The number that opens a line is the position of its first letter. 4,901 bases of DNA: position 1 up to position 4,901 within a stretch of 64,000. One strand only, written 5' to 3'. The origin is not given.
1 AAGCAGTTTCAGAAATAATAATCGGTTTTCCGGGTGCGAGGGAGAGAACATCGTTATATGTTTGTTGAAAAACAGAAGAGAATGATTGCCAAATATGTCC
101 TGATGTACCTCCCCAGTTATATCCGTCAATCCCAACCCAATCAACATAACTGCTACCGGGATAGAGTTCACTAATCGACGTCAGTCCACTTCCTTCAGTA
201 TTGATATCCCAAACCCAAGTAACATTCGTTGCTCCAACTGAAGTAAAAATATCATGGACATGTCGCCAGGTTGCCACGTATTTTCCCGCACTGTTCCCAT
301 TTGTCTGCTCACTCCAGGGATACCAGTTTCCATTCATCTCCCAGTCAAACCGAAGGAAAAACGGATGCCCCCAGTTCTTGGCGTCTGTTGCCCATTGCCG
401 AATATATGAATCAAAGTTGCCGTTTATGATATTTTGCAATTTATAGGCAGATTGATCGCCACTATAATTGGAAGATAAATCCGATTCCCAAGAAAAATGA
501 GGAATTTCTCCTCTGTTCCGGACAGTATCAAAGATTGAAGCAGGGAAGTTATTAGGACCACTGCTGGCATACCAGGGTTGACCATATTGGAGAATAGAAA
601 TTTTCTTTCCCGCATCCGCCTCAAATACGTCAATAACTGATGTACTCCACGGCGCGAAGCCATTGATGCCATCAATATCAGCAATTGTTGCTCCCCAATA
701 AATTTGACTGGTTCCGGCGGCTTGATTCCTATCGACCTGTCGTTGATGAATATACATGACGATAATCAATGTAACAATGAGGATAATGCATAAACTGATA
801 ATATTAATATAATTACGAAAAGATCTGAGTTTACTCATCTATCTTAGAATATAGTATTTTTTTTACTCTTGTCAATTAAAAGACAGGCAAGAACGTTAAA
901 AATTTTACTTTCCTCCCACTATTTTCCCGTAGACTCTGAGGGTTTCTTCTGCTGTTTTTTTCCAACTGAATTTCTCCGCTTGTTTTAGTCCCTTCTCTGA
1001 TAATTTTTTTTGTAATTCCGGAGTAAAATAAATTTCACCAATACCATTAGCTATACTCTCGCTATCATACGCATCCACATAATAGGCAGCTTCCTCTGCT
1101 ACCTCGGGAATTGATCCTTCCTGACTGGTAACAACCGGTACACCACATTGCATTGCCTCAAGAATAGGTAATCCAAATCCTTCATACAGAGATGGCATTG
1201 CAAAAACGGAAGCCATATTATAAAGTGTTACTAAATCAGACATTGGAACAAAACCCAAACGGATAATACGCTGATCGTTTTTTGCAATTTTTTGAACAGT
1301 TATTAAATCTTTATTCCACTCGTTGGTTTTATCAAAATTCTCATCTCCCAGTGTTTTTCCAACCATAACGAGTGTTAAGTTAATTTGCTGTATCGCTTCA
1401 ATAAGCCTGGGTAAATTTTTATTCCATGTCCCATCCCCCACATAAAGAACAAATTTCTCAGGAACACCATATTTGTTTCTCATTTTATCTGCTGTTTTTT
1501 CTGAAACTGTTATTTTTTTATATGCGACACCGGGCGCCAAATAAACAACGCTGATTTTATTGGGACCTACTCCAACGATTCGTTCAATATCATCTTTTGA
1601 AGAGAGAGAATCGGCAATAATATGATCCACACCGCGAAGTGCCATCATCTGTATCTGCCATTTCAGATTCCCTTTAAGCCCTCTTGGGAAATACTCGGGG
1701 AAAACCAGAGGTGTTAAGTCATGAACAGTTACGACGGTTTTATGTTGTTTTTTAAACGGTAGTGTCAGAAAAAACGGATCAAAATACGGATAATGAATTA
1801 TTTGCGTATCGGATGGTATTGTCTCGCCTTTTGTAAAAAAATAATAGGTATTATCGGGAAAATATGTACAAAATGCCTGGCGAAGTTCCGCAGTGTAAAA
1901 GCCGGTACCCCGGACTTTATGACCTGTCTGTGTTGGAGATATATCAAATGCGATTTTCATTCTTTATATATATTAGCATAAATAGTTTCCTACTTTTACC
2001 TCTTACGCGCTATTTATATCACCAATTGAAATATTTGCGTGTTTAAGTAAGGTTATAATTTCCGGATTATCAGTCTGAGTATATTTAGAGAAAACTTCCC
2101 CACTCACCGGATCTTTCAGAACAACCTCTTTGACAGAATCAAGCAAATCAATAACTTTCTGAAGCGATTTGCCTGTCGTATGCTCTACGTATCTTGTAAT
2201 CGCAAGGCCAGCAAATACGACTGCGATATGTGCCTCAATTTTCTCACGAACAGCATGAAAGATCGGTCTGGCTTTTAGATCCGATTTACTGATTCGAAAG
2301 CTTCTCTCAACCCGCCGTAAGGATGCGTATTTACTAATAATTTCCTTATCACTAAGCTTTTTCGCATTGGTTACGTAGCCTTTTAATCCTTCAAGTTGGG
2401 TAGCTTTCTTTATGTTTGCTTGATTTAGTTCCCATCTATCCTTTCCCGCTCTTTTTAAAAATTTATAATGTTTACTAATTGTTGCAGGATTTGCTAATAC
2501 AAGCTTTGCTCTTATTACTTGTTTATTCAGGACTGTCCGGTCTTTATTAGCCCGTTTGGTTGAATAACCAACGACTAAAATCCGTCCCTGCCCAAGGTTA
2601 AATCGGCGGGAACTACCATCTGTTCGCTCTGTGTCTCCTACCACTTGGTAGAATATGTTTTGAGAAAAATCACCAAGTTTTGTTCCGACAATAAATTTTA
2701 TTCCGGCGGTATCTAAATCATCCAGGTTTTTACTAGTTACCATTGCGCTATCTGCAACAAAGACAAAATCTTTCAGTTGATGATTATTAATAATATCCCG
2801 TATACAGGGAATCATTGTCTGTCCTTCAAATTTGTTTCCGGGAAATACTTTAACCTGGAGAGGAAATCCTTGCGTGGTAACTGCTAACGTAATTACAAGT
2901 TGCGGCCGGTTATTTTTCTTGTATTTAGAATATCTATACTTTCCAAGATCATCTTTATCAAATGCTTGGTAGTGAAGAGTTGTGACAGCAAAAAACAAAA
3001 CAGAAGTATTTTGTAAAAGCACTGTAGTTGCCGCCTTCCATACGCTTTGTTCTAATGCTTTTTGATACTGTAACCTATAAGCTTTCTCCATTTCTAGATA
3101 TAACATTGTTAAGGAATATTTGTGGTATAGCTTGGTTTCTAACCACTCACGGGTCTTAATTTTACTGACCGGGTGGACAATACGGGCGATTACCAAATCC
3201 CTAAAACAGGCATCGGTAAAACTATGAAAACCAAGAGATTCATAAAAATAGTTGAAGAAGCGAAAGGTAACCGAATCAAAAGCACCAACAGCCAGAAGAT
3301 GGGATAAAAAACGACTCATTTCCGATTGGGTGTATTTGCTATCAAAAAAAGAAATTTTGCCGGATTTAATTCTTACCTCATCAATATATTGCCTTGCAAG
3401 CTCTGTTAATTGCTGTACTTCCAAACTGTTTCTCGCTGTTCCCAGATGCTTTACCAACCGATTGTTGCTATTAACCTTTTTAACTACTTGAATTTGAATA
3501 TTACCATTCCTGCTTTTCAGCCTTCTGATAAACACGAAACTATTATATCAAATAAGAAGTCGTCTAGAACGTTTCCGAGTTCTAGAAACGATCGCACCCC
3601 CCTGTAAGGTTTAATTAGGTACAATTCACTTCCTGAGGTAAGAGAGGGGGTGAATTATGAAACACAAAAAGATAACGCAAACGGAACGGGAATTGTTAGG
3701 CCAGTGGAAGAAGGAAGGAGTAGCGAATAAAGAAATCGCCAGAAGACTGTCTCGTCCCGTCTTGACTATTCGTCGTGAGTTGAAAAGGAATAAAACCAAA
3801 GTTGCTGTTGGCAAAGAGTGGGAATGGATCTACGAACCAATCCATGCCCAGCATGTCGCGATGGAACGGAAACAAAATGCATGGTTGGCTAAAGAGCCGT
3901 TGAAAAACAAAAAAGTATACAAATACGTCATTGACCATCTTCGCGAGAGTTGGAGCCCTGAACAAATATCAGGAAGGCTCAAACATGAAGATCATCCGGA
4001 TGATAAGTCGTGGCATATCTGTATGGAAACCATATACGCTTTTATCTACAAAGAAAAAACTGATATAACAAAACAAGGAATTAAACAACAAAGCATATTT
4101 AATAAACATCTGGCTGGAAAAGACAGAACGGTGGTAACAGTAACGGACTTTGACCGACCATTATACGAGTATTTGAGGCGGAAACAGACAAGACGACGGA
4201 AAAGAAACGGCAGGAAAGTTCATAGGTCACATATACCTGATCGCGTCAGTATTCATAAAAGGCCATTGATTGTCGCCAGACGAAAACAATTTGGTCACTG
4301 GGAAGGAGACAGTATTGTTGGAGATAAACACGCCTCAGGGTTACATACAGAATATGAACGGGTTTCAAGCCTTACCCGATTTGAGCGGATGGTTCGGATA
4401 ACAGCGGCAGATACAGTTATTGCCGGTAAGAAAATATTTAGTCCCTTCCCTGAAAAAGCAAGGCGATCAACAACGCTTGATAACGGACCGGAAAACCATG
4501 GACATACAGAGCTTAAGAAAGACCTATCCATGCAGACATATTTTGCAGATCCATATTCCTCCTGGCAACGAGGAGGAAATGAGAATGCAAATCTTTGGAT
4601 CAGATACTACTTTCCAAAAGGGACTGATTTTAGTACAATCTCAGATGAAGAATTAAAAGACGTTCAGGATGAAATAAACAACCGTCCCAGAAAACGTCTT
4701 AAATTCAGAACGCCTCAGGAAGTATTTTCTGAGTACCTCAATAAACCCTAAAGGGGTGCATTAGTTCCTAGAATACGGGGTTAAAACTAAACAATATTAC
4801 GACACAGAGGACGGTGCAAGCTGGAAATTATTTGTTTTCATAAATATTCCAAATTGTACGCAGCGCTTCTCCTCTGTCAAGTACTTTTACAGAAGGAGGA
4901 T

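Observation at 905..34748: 30-kb glycosylation island with at least 22 glycosylation genes, including 7 PMT/ArnT-like GT-C paralogs and 3 DPM1-like donor synthases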

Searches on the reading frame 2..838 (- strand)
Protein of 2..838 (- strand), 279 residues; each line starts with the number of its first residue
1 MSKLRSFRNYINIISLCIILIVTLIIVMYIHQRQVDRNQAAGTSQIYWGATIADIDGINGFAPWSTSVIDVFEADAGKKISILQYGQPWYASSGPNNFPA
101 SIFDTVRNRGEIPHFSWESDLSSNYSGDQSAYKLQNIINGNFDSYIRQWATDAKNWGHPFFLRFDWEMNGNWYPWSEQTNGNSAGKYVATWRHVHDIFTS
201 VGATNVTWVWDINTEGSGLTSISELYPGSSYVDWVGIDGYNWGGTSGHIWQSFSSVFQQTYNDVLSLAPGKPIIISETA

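Call 29: search_protein_families(library=pfam, proteins=[window:2-838:-], max_evalue=0.001)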
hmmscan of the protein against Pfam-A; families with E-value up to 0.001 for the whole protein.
window:2-838:- (279 aa): 1 family
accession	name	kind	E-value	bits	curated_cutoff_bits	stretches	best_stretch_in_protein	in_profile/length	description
PF02156.21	Glyco_hydro_26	-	9.5e-11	42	20.2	1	134-242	128-232/311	Glycosyl hydrolase family 26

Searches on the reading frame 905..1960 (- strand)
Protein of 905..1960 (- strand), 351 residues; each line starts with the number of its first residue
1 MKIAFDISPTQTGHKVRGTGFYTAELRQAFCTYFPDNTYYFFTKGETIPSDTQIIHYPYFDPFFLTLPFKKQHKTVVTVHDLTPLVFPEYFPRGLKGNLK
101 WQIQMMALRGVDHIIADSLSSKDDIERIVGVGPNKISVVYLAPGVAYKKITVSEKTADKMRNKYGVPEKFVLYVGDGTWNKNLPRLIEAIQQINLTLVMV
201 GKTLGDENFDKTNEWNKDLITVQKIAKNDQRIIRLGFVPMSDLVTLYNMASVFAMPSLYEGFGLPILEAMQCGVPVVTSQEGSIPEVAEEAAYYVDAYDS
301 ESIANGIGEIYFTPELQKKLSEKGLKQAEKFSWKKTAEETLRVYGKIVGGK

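Call 3: search_protein_families(library=pfam, proteins=[window:905-1960:-], max_evalue=0.01)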
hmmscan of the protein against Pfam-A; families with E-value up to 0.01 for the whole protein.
window:905-1960:- (351 aa): 6 families
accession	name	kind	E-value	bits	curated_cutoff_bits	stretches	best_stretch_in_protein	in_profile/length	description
PF00534.26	Glycos_transf_1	-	6e-32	111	26.4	1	160-326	5-171/172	Glycosyl transferases group 1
PF13692.12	Glyco_trans_1_4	-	6.7e-25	88.5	27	1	169-310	2-139/142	Glycosyl transferases group 1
PF13439.12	Glyco_transf_4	-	6e-12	46.4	28.5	1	53-140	74-163/170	Glycosyltransferase Family 4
PF20706.3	GT4-conflict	-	4.5e-08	32.9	26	1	242-281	274-313/385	Family 4 Glycosyltransferase in conflict systems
PF13579.12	Glyco_trans_4_4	-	2.1e-05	25.3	29.7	1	54-140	76-156/158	Glycosyl transferase 4-like domain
PF13524.12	Glyco_trans_1_2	-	2.3e-05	24.8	25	1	186-341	5-143/144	Glycosyl transferase-like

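Call 60: find_encoding_contigs(protein=window:905-1960:-, flank=10000, max_places=4)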
Protein window:905-1960:- (351 aa): 1 contig read that carries it; 1 place shown.
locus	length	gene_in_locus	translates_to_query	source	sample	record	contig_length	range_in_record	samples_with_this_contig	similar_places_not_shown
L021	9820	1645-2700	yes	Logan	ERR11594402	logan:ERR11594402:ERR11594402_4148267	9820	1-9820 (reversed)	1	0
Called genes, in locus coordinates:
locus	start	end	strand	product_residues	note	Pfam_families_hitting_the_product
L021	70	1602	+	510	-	PF01609:DDE_Tnp_1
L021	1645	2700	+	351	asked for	PF13579:Glyco_trans_4_4 (faint), PF13439:Glyco_transf_4, PF00534:Glycos_transf_1, PF13692:Glyco_trans_1_4, PF13524:Glyco_trans_1_2 (faint), PF20706:GT4-conflict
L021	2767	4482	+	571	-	PF02156:Glyco_hydro_26, PF00404:Dockerin_1 (faint)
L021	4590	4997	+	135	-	-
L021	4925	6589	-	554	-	PF01169:GDT1, PF01270:Glyco_hydro_8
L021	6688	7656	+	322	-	PF01073:3Beta_HSD, PF01370:Epimerase, PF02719:Polysacc_synt_2 (weak), PF04321:RmlD_sub_bind, PF16363:GDP_Man_Dehyd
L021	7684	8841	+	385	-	-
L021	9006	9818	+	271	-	?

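Call 77: search_protein_families(library=pfam, proteins=[L021:7684-8841:+, L021:6688-7656:+], max_evalue=1)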
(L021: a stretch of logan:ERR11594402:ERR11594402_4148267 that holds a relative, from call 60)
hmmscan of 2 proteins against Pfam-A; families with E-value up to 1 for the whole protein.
L021:7684-8841:+ (385 aa): 1 family
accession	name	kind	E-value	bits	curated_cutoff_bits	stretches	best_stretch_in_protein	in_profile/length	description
PF05083.18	LST1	-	0.14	12.8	22.3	1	13-41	4-32/78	LST-1 protein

L021:6688-7656:+ (322 aa): 14 families
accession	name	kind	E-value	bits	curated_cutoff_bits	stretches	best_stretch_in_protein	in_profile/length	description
PF01370.27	Epimerase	-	3.7e-53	180.9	20.9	1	4-250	1-240/240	NAD dependent epimerase/dehydratase family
PF16363.11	GDP_Man_Dehyd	-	2.5e-44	152.5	27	1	5-305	1-324/332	GDP-mannose 4,6 dehydratase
PF01073.25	3Beta_HSD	-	3.5e-14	52.9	22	1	5-150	1-157/280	3-beta hydroxysteroid dehydrogenase/isomerase family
PF04321.23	RmlD_sub_bind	-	3.6e-13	49.7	27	1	3-151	2-137/287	RmlD substrate binding domain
PF02719.21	Polysacc_synt_2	-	4.1e-08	33.2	20.2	1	4-170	1-172/293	Polysaccharide biosynthesis protein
PF13460.12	NAD_binding_10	-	2.7e-05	24.6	27.2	1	8-131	1-115/184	NAD(P)H-binding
PF07993.18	NAD_binding_4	-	0.00056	19.6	20.1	1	62-156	86-194/258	Male sterility protein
PF05368.20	NmrA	-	0.00065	19.8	27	1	2-115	3-107/298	NmrA-like family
PF01266.30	DAO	-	0.0043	17.1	27.9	1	9-51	6-50/353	FAD dependent oxidoreductase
PF08659.16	KR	-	0.0077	16.6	22.6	0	61-123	82-145/180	KR domain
PF00106.31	adh_short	-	0.023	14.6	26.6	1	2-33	1-32/195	short chain dehydrogenase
PF02254.24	TrkA_N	-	0.024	15.4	23.8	1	9-70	5-68/116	TrkA-N domain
PF13450.12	NAD_binding_8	-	0.029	15.1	21.9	1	9-33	3-27/68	NAD(P)-binding Rossmann-like domain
PF03435.24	Sacchrp_dh_NADP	-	0.14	12.9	25.1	1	9-76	5-80/129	Saccharopine dehydrogenase NADP binding domain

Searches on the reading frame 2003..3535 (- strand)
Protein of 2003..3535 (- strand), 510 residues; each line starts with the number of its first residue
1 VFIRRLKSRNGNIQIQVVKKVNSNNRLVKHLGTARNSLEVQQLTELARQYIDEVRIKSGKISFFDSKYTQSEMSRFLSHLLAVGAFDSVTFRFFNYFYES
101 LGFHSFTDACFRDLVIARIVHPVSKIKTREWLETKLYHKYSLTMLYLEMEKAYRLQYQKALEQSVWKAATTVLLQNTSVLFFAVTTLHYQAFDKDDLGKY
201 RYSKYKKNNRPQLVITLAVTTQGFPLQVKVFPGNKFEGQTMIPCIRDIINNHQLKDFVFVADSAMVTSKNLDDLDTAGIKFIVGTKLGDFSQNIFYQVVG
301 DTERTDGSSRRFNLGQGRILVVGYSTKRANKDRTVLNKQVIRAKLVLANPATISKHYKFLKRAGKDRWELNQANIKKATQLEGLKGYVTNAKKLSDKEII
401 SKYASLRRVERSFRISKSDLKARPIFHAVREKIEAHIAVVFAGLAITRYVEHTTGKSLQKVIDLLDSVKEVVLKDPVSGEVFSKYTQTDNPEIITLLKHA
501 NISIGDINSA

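Call 3: search_protein_families(library=pfam, proteins=[window:2003-3535:-], max_evalue=0.01)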
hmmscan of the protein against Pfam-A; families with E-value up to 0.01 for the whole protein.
window:2003-3535:- (510 aa): 2 families
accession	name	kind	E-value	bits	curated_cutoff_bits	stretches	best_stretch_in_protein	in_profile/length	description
PF01609.27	DDE_Tnp_1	-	3.7e-11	43.6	23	1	199-438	21-192/200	Transposase DDE domain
PF19064.5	DUF5760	-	0.0019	18.8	27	0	33-70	3-40/86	Family of unknown function (DUF5760)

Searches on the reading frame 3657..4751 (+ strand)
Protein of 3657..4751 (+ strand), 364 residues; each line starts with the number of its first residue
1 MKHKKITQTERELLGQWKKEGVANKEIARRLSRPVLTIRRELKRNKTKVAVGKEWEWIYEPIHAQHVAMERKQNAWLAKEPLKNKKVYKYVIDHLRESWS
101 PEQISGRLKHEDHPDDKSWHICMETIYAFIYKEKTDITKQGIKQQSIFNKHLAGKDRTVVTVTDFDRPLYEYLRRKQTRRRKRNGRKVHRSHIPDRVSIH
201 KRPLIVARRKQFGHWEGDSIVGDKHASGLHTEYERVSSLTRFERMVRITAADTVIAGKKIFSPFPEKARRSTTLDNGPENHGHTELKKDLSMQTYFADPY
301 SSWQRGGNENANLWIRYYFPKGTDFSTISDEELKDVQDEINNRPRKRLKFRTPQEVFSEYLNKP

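Call 3: search_protein_families(library=pfam, proteins=[window:3657-4751:+], max_evalue=0.01)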
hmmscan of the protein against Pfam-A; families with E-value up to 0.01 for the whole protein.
window:3657-4751:+ (364 aa): 1 family
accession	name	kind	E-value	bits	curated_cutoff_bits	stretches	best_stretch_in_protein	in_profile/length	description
PF13936.12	HTH_38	-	4.6e-10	39.5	27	1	2-45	1-44/44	Helix-turn-helix domain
